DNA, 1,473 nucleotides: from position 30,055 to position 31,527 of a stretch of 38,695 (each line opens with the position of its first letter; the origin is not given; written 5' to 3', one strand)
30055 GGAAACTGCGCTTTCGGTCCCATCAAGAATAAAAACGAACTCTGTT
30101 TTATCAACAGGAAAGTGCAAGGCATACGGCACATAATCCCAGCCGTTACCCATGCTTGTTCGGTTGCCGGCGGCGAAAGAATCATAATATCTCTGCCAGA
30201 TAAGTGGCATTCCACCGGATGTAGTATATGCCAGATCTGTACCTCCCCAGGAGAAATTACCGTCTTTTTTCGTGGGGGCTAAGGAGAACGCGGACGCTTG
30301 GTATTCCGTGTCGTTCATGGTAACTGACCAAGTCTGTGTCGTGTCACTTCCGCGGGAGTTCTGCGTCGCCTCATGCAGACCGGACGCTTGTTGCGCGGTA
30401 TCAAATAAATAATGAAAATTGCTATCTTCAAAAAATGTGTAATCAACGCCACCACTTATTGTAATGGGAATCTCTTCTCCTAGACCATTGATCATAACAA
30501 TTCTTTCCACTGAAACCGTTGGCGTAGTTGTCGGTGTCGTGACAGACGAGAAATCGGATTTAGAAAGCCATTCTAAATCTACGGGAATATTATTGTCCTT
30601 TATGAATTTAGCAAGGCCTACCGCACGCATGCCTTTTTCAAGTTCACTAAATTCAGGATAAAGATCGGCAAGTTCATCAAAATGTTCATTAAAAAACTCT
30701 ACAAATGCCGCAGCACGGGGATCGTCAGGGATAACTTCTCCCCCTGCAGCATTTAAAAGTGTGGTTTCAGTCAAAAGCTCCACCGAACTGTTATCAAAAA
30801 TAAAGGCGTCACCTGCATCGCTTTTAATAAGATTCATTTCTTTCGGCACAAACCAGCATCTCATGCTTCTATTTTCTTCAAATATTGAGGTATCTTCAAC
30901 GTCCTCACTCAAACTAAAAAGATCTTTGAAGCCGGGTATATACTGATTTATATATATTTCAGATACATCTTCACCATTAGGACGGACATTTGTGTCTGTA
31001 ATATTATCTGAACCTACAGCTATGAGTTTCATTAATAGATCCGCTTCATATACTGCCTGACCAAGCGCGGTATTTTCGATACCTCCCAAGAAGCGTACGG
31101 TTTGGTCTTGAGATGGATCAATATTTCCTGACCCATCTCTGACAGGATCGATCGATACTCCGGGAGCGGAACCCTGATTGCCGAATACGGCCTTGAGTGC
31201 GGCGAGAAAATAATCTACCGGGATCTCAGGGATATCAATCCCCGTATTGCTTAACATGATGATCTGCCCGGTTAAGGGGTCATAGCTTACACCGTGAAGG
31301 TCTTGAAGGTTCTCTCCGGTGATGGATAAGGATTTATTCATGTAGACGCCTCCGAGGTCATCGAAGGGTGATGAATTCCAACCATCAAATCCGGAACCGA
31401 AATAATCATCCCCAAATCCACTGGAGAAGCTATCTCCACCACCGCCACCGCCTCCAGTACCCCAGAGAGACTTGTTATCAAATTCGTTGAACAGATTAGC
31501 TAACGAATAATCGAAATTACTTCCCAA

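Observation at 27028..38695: Giant RHS protein with the core end and toxin-position domain in the middle, followed by a second RHS-like start: apparent in-frame fusion of two units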

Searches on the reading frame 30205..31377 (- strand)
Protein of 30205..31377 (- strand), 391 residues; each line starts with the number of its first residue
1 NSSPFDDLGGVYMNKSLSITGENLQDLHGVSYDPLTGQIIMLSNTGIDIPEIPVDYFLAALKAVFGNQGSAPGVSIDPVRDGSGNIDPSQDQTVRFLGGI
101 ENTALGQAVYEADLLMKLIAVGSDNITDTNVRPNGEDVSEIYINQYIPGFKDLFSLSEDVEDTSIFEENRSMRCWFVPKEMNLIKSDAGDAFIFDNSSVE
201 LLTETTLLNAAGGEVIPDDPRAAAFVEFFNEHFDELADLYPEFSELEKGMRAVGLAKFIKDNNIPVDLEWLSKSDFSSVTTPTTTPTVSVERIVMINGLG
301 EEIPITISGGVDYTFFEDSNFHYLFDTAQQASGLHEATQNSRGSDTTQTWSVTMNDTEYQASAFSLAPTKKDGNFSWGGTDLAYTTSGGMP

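Call 10: search_protein_families(library=pfam, proteins=[window:30205-31377:-], max_evalue=1)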
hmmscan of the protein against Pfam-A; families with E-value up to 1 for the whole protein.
window:30205-31377:- (391 aa): 1 family
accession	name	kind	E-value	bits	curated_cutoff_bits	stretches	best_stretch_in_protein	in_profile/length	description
PF07643.16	DUF1598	-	0.13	12.9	25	1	92-128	43-79/84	Protein of unknown function (DUF1598)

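Call 23: search_solved_structures(query=window:30205-31377:-, max_evalue=10)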
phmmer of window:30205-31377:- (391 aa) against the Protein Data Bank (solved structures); distinct sequences matched with E-value up to 10: 3.
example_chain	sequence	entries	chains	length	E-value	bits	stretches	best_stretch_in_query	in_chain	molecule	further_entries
3w9i_A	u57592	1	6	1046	0.34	13.2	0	135-191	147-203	Multidrug resistance protein MexB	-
2v50_A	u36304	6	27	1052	0.34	13.2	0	135-191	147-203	MULTIDRUG RESISTANCE PROTEIN MEXB | Efflux pump membrane transporter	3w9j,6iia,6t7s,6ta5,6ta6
21fo_A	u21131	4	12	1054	0.34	13.2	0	135-191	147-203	Multidrug resistance protein MexB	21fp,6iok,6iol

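Call 24: search_protein_families(library=ncbifam, proteins=[window:30205-31377:-], max_evalue=1)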
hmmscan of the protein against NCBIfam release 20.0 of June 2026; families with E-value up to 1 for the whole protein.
window:30205-31377:- (391 aa): 0 families

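Call 32: search_protein_representatives(protein=window:30295-31362:-)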
Query: 356 residues. Proteins with E-value up to 0.001 (for the whole library): 1393; up to 1e-10: 649; up to 1e-30: 66. The best 150 are listed.
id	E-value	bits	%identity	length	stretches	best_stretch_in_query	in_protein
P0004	2.2e-158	543.3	68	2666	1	2-356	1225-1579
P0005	2.4e-124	431.4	58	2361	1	4-356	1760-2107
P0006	1.9e-76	273.9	45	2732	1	3-350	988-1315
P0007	3.5e-56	207.2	39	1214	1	3-349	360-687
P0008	2.9e-43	164.8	65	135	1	156-279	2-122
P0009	5.8e-43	163.8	33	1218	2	4-285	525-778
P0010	2.7e-42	161.5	39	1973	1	2-347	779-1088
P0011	7.4e-42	160.1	41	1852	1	2-287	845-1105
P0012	1.5e-40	155.8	39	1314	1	2-309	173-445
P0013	5.1e-39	150.8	39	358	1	19-315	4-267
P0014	7.2e-39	150.3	35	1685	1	1-345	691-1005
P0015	5.4e-38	147.4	37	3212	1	3-351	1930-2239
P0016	8.1e-38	146.8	35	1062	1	2-353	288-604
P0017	9.7e-37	143.3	40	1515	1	4-347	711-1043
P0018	1.4e-36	142.8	36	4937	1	2-345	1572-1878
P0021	1.6e-36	142.6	36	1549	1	2-348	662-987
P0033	1.1e-34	136.6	34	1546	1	2-350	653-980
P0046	2.2e-33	132.3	35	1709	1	1-346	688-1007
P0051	5.7e-33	130.9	33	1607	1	3-350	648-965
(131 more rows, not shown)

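Call 33: search_protein_families(library=pfam, proteins=[P0004, P0005, P0006, P0007], max_evalue=0.01)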
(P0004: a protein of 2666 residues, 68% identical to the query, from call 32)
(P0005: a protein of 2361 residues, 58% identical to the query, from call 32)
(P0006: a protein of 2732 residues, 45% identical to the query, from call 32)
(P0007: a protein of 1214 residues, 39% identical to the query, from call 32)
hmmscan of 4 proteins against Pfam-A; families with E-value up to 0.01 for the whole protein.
P0004 (2666 aa): 2 families
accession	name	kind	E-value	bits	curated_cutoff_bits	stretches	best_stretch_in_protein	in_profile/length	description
PF05593.20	RHS_repeat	-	2.6e-66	219.3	22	9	623-658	1-37/38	RHS Repeat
PF20148.4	DUF6531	-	0.0017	19.1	24.1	0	1591-1641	9-55/74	Domain of unknown function (DUF6531)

P0005 (2361 aa): 5 families
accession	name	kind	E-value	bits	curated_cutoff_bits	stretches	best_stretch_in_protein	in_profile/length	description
PF05593.20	RHS_repeat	-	2.1e-50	168.6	22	8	1078-1115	1-38/38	RHS Repeat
PF14220.11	DUF4329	-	2e-27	95.9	28.6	1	1582-1691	2-113/116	Domain of unknown function (DUF4329)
PF20148.4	DUF6531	-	0.0019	18.9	24.1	1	2121-2160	11-47/74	Domain of unknown function (DUF6531)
PF09136.16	Glucodextran_B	-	0.0088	16.4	27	0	1035-1067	50-82/83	Glucodextranase, domain B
PF15283.12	DUF4595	-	0.0094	16.4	34.2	0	1126-1210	18-116/202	Domain of unknown function (DUF4595) with porin-like fold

P0006 (2732 aa): 9 families
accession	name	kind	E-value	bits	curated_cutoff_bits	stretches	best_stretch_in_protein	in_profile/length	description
PF05593.20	RHS_repeat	-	2.7e-82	270.3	22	11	337-373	1-37/38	RHS Repeat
PF00041.27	fn3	-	9.7e-11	42.2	25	1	2255-2311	28-76/84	Fibronectin type III domain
PF16656.11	Pur_ac_phosph_N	-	3.4e-05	24.7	30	0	2266-2305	35-82/93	Purple acid Phosphatase, N-terminal domain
PF20148.4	DUF6531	-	6.9e-05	23.6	24.1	1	1334-1374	10-48/74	Domain of unknown function (DUF6531)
PF03174.19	CHB_HEX_C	-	0.00028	21.2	23.6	0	11-37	33-60/76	Chitobiase/beta-hexosaminidase C-terminal domain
PF17957.7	Big_7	-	0.00066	20.7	24.1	0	83-120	10-45/70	Bacterial Ig domain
PF02494.22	HYR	-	0.0011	19.7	21.7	0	45-60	57-72/81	HYR domain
PF00068.24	Phospholip_A2_1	-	0.0013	19.7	32.1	1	840-869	21-48/110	Phospholipase A2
PF25059.1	FN3_DSCAM-DSCAML_C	-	0.004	17.9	39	0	2257-2310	21-71/89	DSCAM/DSCAML C-terminal Fn3-like domain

P0007 (1214 aa): 1 family
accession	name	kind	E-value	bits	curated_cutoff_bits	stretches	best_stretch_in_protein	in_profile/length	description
PF05593.20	RHS_repeat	-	2.4e-45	152.5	22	4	1137-1173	1-37/38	RHS Repeat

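Call 34: search_protein_families(library=pfam, proteins=[P0014, P0021, P0033, P0046, P0051, P0009], max_evalue=0.01)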
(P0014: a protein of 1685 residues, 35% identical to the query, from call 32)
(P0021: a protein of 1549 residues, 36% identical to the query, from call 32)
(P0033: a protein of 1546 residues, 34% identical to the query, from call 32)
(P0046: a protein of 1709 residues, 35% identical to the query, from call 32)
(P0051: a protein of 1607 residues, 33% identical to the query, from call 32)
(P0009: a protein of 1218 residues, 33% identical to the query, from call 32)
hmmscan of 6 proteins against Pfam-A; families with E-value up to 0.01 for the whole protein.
P0014 (1685 aa): 4 families
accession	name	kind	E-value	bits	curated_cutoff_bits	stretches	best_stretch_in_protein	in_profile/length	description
PF05593.20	RHS_repeat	-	2.6e-94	308.6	22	15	87-120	1-35/38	RHS Repeat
PF15283.12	DUF4595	-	4e-15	56.7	34.2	1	1504-1609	7-112/202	Domain of unknown function (DUF4595) with porin-like fold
PF25023.1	TEN_YD-shell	-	9.8e-09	34.3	50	0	1324-1433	44-153/909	Teneurin YD-shell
PF20148.4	DUF6531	-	3.5e-05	24.5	24.1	1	1028-1070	9-49/74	Domain of unknown function (DUF6531)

P0021 (1549 aa): 3 families
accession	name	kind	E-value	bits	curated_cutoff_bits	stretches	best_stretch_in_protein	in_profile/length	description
PF05593.20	RHS_repeat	-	1.1e-63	210.9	22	5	1478-1514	1-37/38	RHS Repeat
PF20148.4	DUF6531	-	1.4e-05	25.8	24.1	1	1008-1050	8-48/74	Domain of unknown function (DUF6531)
PF07661.19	MORN_2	-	0.0075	16.8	29.6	0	270-282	6-18/22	MORN repeat variant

P0033 (1546 aa): 3 families
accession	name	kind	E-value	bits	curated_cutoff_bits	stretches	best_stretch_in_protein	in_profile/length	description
PF05593.20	RHS_repeat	-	1.6e-77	255.1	22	10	1494-1529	1-36/38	RHS Repeat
PF20148.4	DUF6531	-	9.6e-06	26.3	24.1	1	1011-1042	18-49/74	Domain of unknown function (DUF6531)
PF15283.12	DUF4595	-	0.0049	17.3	34.2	0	1145-1216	21-92/202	Domain of unknown function (DUF4595) with porin-like fold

P0046 (1709 aa): 4 families
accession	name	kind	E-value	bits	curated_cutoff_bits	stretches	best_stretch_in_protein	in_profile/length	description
PF05593.20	RHS_repeat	-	9.6e-111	360.9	22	18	1551-1584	4-37/38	RHS Repeat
PF25023.1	TEN_YD-shell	-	2.4e-11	42.9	50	2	1303-1511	603-818/909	Teneurin YD-shell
PF20148.4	DUF6531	-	2.8e-07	31.2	24.1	1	1049-1092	9-50/74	Domain of unknown function (DUF6531)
PF15283.12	DUF4595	-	3.6e-07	30.8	34.2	0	163-287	32-143/202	Domain of unknown function (DUF4595) with porin-like fold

P0051 (1607 aa): 4 families
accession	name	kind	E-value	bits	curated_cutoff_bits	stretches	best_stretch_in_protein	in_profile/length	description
PF05593.20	RHS_repeat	-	2.2e-130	423.5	22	19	1458-1494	1-37/38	RHS Repeat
PF25023.1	TEN_YD-shell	-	1.2e-18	67.1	50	2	322-500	705-892/909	Teneurin YD-shell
PF20148.4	DUF6531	-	1.7e-05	25.5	24.1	1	983-1024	9-48/74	Domain of unknown function (DUF6531)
PF10049.14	DUF2283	-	2.1e-05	25.1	23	0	1373-1385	32-44/49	Protein of unknown function (DUF2283)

P0009 (1218 aa): 1 family
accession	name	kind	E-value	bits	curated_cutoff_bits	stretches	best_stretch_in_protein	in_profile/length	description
PF20148.4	DUF6531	-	2.3e-07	31.5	24.1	1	862-916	4-57/74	Domain of unknown function (DUF6531)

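Call 52: predict_structure(alignment_id=A1)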
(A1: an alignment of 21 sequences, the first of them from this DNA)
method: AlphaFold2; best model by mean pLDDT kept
length: 356 residues; sequences in the alignment: 21
mean_pLDDT: 82.4   pTM: 0.84
mean pLDDT of the five models: 82.4, 82.3, 80.7, 74.8, 68.7
residues with pLDDT >= 90: 129; 70-90: 168; 50-70: 35; < 50: 24
segments of 3 or more residues with pLDDT < 50: 1-18, 41-45
pLDDT, mean of each block of 10 residues (from residue 1): 36 43 67 67 60 87 80 87 89 91 96 94 91 97 97 86 80 90 83 91 77 89 97 95 89 85 77 88 90 87 88 76 83 80 76 77
secondary structure, 60 per line:
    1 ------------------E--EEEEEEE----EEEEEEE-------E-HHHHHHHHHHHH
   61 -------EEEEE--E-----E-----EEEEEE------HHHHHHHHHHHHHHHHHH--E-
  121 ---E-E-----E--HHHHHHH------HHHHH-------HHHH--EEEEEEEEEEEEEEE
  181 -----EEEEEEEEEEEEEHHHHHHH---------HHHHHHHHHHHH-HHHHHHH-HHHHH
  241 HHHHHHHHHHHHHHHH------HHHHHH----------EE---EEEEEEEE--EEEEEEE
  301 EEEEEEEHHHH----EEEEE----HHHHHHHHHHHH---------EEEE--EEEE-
elements in order: E22-28 E33-39 H49-60 E68-72 E87-92 H99-116 H135-141 H148-152 H160-163 E166-180 E186-198 H199-205 H215-226 H228-234 H236-256 H263-268 E284-291 E294-307 H308-311 E316-320 H325-336 E346-349 E352-355

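Call 55: fold_search(model_id=the predicted structure, library=pdb)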
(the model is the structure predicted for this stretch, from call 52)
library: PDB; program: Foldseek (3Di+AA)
matches with E <= 10: 147; with E <= 0.001: 0
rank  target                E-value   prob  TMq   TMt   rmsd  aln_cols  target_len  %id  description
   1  6tao_B                4.3e-01  0.06  0.11  0.11  15.4       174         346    6  The cytotoxin MakE from Vibrio cholerae (released 2020-11-18)
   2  6t8d                  4.8e-01  0.03  0.12  0.12  23.6       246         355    8  The cytotoxin MakB from Vibrio cholerae (released 2020-11-18)
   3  8w1p_G                5.7e-01  0.03  0.09  0.09  22.0       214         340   15  Structure of Selenomonas sp. Cascade (SsCascade) (released 2024-08-07)
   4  6w1w_B                7.2e-01  0.02  0.10  0.10  21.9       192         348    9  Crystal Structure of Motility Associated Killing Factor B from Vibrio cholerae (released 2020-03-25)
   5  6w08_B                1.4e+00  0.03  0.11  0.11  15.0       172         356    6  Crystal Structure of Motility Associated Killing Factor E from Vibrio cholerae (released 2020-03-11)
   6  9k4h_A                1.4e+00  0.01  0.09  0.04  25.6       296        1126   12  SuperFi Cas9 - mismatch 22nt sgRNA - DNA ternary complex class3 (released 2025-10-22)
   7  9k4e_A                1.4e+00  0.01  0.09  0.04  26.1       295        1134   10  SuperFi Cas9 - mismatch 22nt sgRNA - DNA ternary complex class1 (released 2025-10-22)
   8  9a6b_A                1.6e+00  0.03  0.09  0.11  23.4       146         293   12  Integrative model of RBSK-GUDB by crosslinking MS and deep learning (released 2024-09-18)
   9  6b7q                  1.6e+00  0.01  0.10  0.07  26.8       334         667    9  Crystal structure of Legionella effector protein sdeA (lpg2157) aa. 211-910 (released 2018-04-18)
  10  3v39                  1.7e+00  0.02  0.10  0.09  10.4       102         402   14  Bd3459, A Predatory Peptidoglycan Endopeptidase from Bdellovibrio bacteriovorus (released 2012-02-22)
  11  2rjb_A                1.8e+00  0.01  0.09  0.08  21.7       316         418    9  Crystal structure of uncharacterized protein YdcJ (SF1787) from Shigella flexneri which includes domain DUF1338. North (released 2007-10-30)
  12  6w08_A                2.0e+00  0.04  0.13  0.13  14.3       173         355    6  Crystal Structure of Motility Associated Killing Factor E from Vibrio cholerae (released 2020-03-11)
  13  6mlq_C                2.0e+00  0.01  0.09  0.09  19.8       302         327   12  Cryo-EM structure of microtubule-bound Kif7 in the ADP state (released 2019-05-01)
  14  2rkv                  2.1e+00  0.01  0.12  0.10  14.8       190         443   12  Crystal Structure of F. graminearum TRI101 complexed with Coenzyme A and T-2 mycotoxin (released 2007-12-11)
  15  9waw_A                2.1e+00  0.01  0.09  0.04  24.1       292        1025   10  SuperFi Cas9 - 20nt sgRNA - DNA ternary complex Class E (released 2025-12-31)
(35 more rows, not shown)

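Call 87: find_encoding_contigs(protein=P0004, flank=6000, max_places=3)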
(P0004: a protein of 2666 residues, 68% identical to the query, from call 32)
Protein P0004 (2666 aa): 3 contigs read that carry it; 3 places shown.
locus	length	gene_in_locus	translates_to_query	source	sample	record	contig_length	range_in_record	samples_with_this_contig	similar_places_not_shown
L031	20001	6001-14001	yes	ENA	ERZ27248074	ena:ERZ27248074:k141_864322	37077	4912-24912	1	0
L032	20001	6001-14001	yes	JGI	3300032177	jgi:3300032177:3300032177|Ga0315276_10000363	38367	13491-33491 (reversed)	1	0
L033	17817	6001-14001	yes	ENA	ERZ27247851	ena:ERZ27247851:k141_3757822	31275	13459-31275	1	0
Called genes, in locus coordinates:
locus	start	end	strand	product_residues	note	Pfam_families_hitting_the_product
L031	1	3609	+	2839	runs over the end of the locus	?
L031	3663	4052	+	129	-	-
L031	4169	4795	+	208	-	PF01135:PCMT, PF00398:RrnaAD, PF02353:CMAS (weak), PF13489:Methyltransf_23 (faint), PF13847:Methyltransf_31, PF08241:Methyltransf_11, PF13649:Methyltransf_25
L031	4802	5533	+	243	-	PF00072:Response_reg, PF12833:HTH_18, PF00165:HTH_AraC (weak)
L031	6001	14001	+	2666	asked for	PF05593:RHS_repeat (weak), PF25023:TEN_YD-shell, PF05593:RHS_repeat (weak), PF25023:TEN_YD-shell, PF05593:RHS_repeat (weak)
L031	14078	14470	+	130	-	-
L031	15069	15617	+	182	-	PF01909:NTP_transf_2, PF18765:Polbeta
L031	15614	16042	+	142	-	PF05168:HEPN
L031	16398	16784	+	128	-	-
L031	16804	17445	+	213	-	-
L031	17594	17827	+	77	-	-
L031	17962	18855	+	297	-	PF00990:GGDEF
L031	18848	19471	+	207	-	PF02517:Rce1-like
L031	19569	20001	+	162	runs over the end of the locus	PF07238:PilZ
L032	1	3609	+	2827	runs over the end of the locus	?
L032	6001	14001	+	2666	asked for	PF05593:RHS_repeat (weak), PF25023:TEN_YD-shell, PF05593:RHS_repeat (weak), PF25023:TEN_YD-shell, PF05593:RHS_repeat (weak)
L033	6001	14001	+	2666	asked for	PF05593:RHS_repeat (weak), PF25023:TEN_YD-shell, PF05593:RHS_repeat (weak), PF25023:TEN_YD-shell, PF05593:RHS_repeat (weak)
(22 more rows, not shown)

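Call 90: search_solved_structures(query=A1, max_evalue=10)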
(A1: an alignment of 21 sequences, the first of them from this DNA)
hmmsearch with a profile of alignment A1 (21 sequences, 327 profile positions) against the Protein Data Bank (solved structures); distinct sequences matched with E-value up to 10: 1.
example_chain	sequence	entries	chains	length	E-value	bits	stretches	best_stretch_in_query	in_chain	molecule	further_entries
3b5o_A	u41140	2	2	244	0.88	11.6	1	222-258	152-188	CADD-like protein of unknown function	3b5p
